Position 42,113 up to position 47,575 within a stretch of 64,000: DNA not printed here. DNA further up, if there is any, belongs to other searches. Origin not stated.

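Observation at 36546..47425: Two tandem ~1,720-aa vWA-NHL-multi-Ig T9SS adhesin-like paralogs with concerted evolution of their 3' ends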

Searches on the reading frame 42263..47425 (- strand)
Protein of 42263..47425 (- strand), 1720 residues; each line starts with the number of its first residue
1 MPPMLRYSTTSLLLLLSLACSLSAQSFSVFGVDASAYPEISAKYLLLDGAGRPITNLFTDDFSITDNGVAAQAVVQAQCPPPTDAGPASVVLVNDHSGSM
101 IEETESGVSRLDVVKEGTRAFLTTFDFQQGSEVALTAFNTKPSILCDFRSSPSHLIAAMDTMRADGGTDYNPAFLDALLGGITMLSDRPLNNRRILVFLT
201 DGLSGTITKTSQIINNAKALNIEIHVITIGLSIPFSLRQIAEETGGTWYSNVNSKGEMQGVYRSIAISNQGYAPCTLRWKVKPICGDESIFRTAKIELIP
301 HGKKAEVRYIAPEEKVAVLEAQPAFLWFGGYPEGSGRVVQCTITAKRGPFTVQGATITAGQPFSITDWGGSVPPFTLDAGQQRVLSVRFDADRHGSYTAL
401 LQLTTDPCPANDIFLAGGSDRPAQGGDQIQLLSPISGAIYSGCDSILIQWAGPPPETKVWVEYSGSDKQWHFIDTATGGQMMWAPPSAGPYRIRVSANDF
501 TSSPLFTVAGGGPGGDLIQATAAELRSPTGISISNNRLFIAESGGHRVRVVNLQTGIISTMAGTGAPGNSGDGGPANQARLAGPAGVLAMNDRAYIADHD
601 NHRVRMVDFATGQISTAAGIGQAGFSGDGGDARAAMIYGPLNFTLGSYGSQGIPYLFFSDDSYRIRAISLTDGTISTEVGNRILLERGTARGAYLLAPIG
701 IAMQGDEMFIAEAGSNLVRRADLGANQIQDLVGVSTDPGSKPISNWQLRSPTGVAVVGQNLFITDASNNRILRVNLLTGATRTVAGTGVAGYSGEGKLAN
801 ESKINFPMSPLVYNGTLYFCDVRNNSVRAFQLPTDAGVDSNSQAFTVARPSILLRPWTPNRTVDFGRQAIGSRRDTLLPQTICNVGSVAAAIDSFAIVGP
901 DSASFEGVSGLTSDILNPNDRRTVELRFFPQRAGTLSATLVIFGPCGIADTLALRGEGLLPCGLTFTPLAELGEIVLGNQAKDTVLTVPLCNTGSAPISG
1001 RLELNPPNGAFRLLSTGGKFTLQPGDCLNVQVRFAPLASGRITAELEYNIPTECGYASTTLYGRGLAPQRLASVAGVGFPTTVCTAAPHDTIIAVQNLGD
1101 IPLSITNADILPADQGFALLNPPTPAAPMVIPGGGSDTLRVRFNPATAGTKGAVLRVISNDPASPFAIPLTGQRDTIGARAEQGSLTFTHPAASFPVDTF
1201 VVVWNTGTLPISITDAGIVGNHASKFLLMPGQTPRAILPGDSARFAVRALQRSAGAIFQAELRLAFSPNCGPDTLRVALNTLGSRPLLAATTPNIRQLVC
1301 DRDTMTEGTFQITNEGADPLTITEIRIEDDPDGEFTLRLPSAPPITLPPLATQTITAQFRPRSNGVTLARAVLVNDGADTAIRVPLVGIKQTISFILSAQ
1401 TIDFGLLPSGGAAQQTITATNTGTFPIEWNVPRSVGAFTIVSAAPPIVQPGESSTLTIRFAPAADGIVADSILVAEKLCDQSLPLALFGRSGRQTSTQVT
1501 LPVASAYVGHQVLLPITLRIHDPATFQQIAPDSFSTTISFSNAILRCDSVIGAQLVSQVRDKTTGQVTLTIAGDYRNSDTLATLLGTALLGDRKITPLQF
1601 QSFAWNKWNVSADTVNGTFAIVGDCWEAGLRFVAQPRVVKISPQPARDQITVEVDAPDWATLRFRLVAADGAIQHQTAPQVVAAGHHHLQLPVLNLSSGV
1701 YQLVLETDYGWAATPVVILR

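Call 9: search_protein_families(library=pfam, proteins=[window:42263-47425:-], max_evalue=0.01)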
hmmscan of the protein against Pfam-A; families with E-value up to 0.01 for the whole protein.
window:42263-47425:- (1720 aa): 14 families
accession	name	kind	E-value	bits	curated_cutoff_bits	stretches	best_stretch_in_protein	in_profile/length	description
PF22544.2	HYDIN_VesB_CFA65-like_Ig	-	4.1e-23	81.9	25.5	1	1397-1474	5-84/100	HYDIN/CFA65/VesB-like, Ig-like domain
PF15780.11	ASH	-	6e-23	81.3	27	1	1400-1474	12-88/98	Abnormal spindle-like microcephaly-assoc'd, ASPM-SPD-2-Hydin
PF22073.2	Cep192_D4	-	1.6e-19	70.6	35.5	1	986-1063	24-109/112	Cep192 domain 4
PF01436.27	NHL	-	1.9e-12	47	20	1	525-550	1-27/28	NHL repeat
PF13519.12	VWA_2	-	2.5e-12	47.8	27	1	90-202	1-106/107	von Willebrand factor type A domain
PF07610.17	DUF1573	-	3.9e-12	46.5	26.1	1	1398-1478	4-85/98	Protein of unknown function (DUF1573)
PF00092.34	VWA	-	4.7e-11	43.6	23.8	1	90-255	2-166/174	von Willebrand factor type A domain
PF25021.1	TEN_NHL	-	1.7e-10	40.8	27.1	0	515-564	131-178/357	Teneurin NHL domain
PF24507.1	Ig_CFAP65_4th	-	2.3e-10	41.1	27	0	1329-1388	19-74/76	CFAP65, fourth Ig-like domain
PF22067.2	Cep192_D3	-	9.3e-07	29.3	27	0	1399-1473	6-80/99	Cep192 domain 3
PF21633.3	MOV-10_Ig-like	-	4.9e-05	23.9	27.4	0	1020-1053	76-109/126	Helicase MOV-10, Ig-like domain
PF12371.14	TMEM131_like_N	-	0.00028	21.5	28.8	0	909-942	49-82/84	Transmembrane protein 131-like N-terminal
PF25249.1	Ig_CFAP65_7th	-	0.00056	20.1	28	1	1410-1465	17-74/120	CFAP65, seventh Ig-like domain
PF24798.1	Ig-CFAP74_4th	-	0.0037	17.8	28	0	1398-1469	2-74/95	CFAP74 forth Ig-like domain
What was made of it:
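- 42263..47425 (-): Gene B: intact 1720-aa ORF. Order of parts: signal peptide, N-terminal beta module, VWA, Ig-like domains, six-blade NHL propeller, seven choice-of-anchor-D Ig domains, cohesin-fold module, C-terminal sorting domain. Pfam VWA 43.6 bits, VWA_2 47.8, NHL 47.0, ASH 81.3 and HYDIN-type Ig 81.9 (call 9).
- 46661..47158 (-): VWA domain of B (aa 90-255) with MIDAS residues. Pfam VWA and VWA_2 (call 9).
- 44936..45913 (-): NHL-repeat region of B (aa ~505-830). Six repeats by inspection; the limits are approximate. Pfam NHL 47.0 bits and TEN_NHL 40.8 bits (call 9).
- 42986..44908 (-): Array of choice-of-anchor-D / ASH Ig-like domains of B (aa ~840-1480; limits approximate). ASH, HYDIN_VesB_CFA65-like_Ig, Cep192_D4 and DUF1573 (call 9).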

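Call 10: search_protein_families(library=ncbifam, proteins=[window:42263-47425:-], max_evalue=1)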
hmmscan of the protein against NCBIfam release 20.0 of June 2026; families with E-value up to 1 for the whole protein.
window:42263-47425:- (1720 aa): 6 families
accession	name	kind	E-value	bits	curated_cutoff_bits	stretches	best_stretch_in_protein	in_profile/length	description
NF012200.0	choice_anch_D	domain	2.1e-45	153.7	45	7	1397-1474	19-101/108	choice-of-anchor D domain-containing protein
TIGR03436.1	acidobact_VWFA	subfamily_domain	4.4e-11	42.8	81.25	1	47-249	17-265/324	VWA domain-containing protein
NF033206.1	ScyE_fam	subfamily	3e-05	23.7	80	1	751-785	142-175/333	ScyD/ScyE family protein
NF038015.2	AztD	exception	0.063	12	400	0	721-782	281-339/356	zinc metallochaperone AztD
NF041425.1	OS_HP2_seleno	subfamily_domain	0.1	13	100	0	1308-1326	19-37/98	OS_HP2 family (seleno)protein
TIGR04183.1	Por_Secre_tail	domain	0.16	12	23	1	1641-1714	1-67/72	T9SS type A sorting domain-containing protein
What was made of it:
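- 42263..47425 (-): NF012200 choice_anch_D 153.7 bits with 7 stretches (call 10).
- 42986..44908 (-): NF012200 with 7 matched stretches (call 10).
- Closest known: choice-of-anchor D domain proteins. Different: TIGR03436 is matched below its cut-off (42.8 bits against 81.25; call 10).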

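Call 15: find_encoding_contigs(protein=window:42263-47425:-, flank=10000, max_places=6)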
Protein window:42263-47425:- (1720 aa): no gene with exactly this product is on record in the collection.
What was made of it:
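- Tried and rejected: Exact-protein look-up of window B found nothing (call 15).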

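Call 16: find_homologous_proteins(query=window:42263-47425:-, max_evalue=1e-10)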
Query window:42263-47425:- (1720 aa): 38 proteins with E <= 1e-10 among 8000 candidates.
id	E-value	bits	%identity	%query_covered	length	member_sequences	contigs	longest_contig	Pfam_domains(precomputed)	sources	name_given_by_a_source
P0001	0.0e+0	3861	100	100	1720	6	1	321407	PF22073.3,PF15780.12,PF07610.18,PF00092.35,PF13519.13,PF22067.3,PF01436.28,PF25021.2,PF22544.3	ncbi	-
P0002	0.0e+0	3045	79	100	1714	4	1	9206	PF22073.3,PF21633.4,PF15780.12,PF07610.18,PF00092.35,PF13519.13,PF22067.3,PF01436.28,PF12371.15,PF25021.2,PF22544.3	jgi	jgi:hypothetical protein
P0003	0.0e+0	3044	78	100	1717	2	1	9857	PF22073.3,PF21633.4,PF15780.12,PF07610.18,PF00092.35,PF13519.13,PF01436.28,PF12371.15,PF25021.2,PF22544.3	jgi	-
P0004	0.0e+0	3036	79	100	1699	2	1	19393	PF22073.3,PF15780.12,PF07610.18,PF00092.35,PF13519.13,PF22067.3,PF01436.28,PF22544.3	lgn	-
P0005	0.0e+0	1387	43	99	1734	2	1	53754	PF21633.4,PF07610.18,PF00092.35,PF25249.1,PF22067.3,PF01436.28,PF22544.3,PF22073.3,PF15780.12,PF13519.13,PF12371.15,PF25021.2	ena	-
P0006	0.0e+0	1211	39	99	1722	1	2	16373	PF22073.3,PF15780.12,PF00932.26,PF00092.35,PF13519.13,PF22067.3,PF01436.28,PF25021.2,PF22544.3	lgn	-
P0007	0.0e+0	1197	38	99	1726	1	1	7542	PF22073.3,PF15780.12,PF00092.35,PF13519.13,PF01436.28,PF25021.2,PF22544.3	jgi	jgi:hypothetical protein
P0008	0.0e+0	1083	38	95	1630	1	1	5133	PF22073.3,PF15780.12,PF07610.18,PF00092.35,PF13519.13,PF01436.28,PF25021.2,PF22544.3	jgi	jgi:hypothetical protein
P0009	3.1e-297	1008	34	99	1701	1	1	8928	PF22073.3,PF15780.12,PF00092.35,PF13519.13,PF22067.3,PF01436.28,PF25021.2,PF22544.3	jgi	jgi:hypothetical protein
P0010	1.7e-296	1005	35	99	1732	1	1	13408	PF22073.3,PF21633.4,PF15780.12,PF07610.18,PF00932.26,PF13519.13,PF22067.3,PF01436.28,PF12371.15,PF25021.2,PF22544.3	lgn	-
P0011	5.8e-85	304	33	27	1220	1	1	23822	PF17005.12,PF25048.2,PF23342.2,PF23411.2,PF22544.3,PF22073.3,PF23393.3,PF23609.2,PF24797.2,PF20426.5,PF25460.2,PF11715.17,PF25178.1,PF23775.2,PF00092.35,PF25173.2,PF23383.2,PF25171.2,PF12894.14,PF24780.2,PF16755.12,PF23761.2,PF25172.2,PF24782.3,PF08662.18,PF25047.1,PF13519.13,PF26550.2,PF23756.2,PF2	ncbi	-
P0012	1.4e-79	286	28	30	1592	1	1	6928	PF21633.4,PF17164.11,PF00092.35,PF24507.2,PF19912.5,PF22544.3,PF22073.3,PF15780.12,PF24798.3,PF18962.8,PF13519.13,PF24291.2,PF06739.18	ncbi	-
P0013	9.2e-76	274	29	28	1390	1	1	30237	PF22073.3,PF15780.12,PF00092.35,PF18962.8,PF13519.13,PF12371.15,PF22544.3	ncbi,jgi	ncbi:MAG: hypothetical protein RIR53_1565 [Bacteroidota bacterium]|jgi:hypothetical protein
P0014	1.2e-72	263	40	12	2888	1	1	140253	PF17963.8,PF17892.8,PF25354.2,PF18962.8,PF02368.25,PF01436.28,PF16184.12,PF25021.2,PF06739.18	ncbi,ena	-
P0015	1.6e-71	259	30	29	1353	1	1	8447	PF22073.3,PF07494.18,PF15780.12,PF00092.35,PF18962.8,PF13519.13,PF01994.22,PF22544.3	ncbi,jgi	-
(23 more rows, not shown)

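Call 17: find_encoding_contigs(protein=P0001, flank=10000, max_places=4)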
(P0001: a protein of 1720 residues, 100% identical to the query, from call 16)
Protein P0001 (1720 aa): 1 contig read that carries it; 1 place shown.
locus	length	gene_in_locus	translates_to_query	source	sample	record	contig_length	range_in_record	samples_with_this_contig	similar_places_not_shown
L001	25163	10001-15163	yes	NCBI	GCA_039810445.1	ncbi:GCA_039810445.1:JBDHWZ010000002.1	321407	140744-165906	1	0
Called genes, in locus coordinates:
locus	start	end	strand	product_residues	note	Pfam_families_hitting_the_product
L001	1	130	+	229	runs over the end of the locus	PF02397:Bac_transf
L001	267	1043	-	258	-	-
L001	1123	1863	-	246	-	-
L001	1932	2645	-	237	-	-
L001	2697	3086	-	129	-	PF00190:Cupin_1, PF07883:Cupin_2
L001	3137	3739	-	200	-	PF13302:Acetyltransf_3 (faint), PF00583:Acetyltransf_1, PF13673:Acetyltransf_10 (weak), PF13508:Acetyltransf_7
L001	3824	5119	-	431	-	PF00202:Aminotran_3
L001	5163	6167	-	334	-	PF00490:ALAD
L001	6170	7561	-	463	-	PF01266:DAO (weak), PF01593:Amino_oxidase, PF13450:NAD_binding_8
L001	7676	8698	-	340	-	PF00762:Ferrochelatase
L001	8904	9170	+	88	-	-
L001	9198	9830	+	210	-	PF00677:Lum_binding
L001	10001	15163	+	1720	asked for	PF00092:VWA, PF13519:VWA_2, PF07610:DUF1573 (faint), PF15780:ASH (faint), PF22073:Cep192_D4 (faint), PF22067:Cep192_D3 (faint), PF01436:NHL (faint), PF22544:HYDIN_VesB_CFA65-like_Ig (weak), +1 more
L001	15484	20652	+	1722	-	PF01436:NHL (faint), PF00092:VWA, PF13519:VWA_2, PF15780:ASH (faint), PF22073:Cep192_D4 (faint), PF25021:TEN_NHL (faint), PF22544:HYDIN_VesB_CFA65-like_Ig (faint)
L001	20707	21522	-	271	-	PF01940:DUF92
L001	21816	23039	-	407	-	PF13742:tRNA_anti_2, PF01336:tRNA_anti-codon, PF02601:Exonuc_VII_L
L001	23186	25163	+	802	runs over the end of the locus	PF09586:YfhO (faint), PF13231:PMT_2 (weak)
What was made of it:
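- Tried and rejected: The public copy (P0001/L001) differs in the last 157 nt; the look-up with P0001 worked (call 17).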

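Call 18: find_encoding_contigs(protein=P0004, flank=10000, max_places=4)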
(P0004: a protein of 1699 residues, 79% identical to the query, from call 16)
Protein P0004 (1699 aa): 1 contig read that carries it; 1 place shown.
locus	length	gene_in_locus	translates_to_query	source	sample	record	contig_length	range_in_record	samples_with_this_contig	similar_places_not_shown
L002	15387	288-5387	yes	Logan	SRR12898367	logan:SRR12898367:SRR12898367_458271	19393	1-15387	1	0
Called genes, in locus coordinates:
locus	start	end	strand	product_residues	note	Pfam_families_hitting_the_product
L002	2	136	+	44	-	?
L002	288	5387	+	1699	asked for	PF00092:VWA, PF13519:VWA_2, PF15780:ASH (faint), PF22073:Cep192_D4 (faint), PF22067:Cep192_D3 (faint), PF01436:NHL (faint), PF07610:DUF1573 (weak), PF22544:HYDIN_VesB_CFA65-like_Ig (weak)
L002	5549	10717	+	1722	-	PF00092:VWA, PF13519:VWA_2, PF15780:ASH (faint), PF22073:Cep192_D4 (faint), PF07610:DUF1573 (faint), PF24499:Ig_TMEM131L_4 (faint), PF24501:Ig_TMEM131L_5 (faint), PF22544:HYDIN_VesB_CFA65-like_Ig (weak), +4 more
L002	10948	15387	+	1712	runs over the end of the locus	PF00092:VWA, PF13519:VWA_2, PF22073:Cep192_D4 (faint), PF25021:TEN_NHL (weak), PF07610:DUF1573 (faint), PF22544:HYDIN_VesB_CFA65-like_Ig (faint), PF15780:ASH (weak)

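Call 19: find_encoding_contigs(protein=P0005, flank=10000, max_places=4)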
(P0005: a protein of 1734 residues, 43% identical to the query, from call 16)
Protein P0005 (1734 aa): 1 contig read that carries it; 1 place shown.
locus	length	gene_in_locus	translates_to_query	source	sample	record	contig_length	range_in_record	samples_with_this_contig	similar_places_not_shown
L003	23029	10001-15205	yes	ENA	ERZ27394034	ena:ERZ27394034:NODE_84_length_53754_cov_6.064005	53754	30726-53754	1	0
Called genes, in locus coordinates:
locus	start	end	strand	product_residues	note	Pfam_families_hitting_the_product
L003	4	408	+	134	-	PF18936:DUF5684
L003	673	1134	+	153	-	PF00582:Usp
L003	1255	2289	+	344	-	PF00316:FBPase, PF18913:FBPase_C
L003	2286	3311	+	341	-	PF04166:PdxA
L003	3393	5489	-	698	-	PF00675:Peptidase_M16, PF05193:Peptidase_M16_C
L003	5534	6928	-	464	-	PF00675:Peptidase_M16, PF05193:Peptidase_M16_C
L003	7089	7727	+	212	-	PF00849:PseudoU_synth_2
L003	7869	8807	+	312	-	PF00005:ABC_tran, PF13304:AAA_21 (weak)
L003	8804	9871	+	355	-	PF12679:ABC2_membrane_2, PF12698:ABC2_membrane_3 (weak)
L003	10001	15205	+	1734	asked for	PF00092:VWA, PF13519:VWA_2, PF21633:MOV-10_Ig-like (faint), PF07610:DUF1573 (faint), PF25021:TEN_NHL, PF15780:ASH, PF22073:Cep192_D4 (weak), PF22544:HYDIN_VesB_CFA65-like_Ig (weak), +4 more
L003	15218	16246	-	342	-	PF19580:Exo_endo_phos_3, PF03372:Exo_endo_phos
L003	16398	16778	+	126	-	PF01329:Pterin_4a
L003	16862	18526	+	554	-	PF16655:PhoD_N (faint), PF16656:Pur_ac_phosph_N (weak), PF09423:PhoD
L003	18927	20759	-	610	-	PF02574:S-methyl_trans, PF00809:Pterin_bind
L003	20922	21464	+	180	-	PF00857:Isochorismatase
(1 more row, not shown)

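Call 25: find_encoding_contigs(protein=P0002, flank=10000, max_places=4)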
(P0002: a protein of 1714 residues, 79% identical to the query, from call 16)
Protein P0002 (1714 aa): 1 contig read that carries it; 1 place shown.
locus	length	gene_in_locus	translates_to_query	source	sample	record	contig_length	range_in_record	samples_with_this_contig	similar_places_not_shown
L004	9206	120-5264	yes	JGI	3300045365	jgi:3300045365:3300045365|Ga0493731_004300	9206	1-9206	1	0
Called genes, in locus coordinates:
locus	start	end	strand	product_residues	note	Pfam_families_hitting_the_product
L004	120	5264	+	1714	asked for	PF00092:VWA, PF13519:VWA_2, PF07610:DUF1573 (faint), PF22067:Cep192_D3 (faint), PF15780:ASH (faint), PF22073:Cep192_D4 (faint), PF21633:MOV-10_Ig-like (faint), PF22544:HYDIN_VesB_CFA65-like_Ig (weak), +3 more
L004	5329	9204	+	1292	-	?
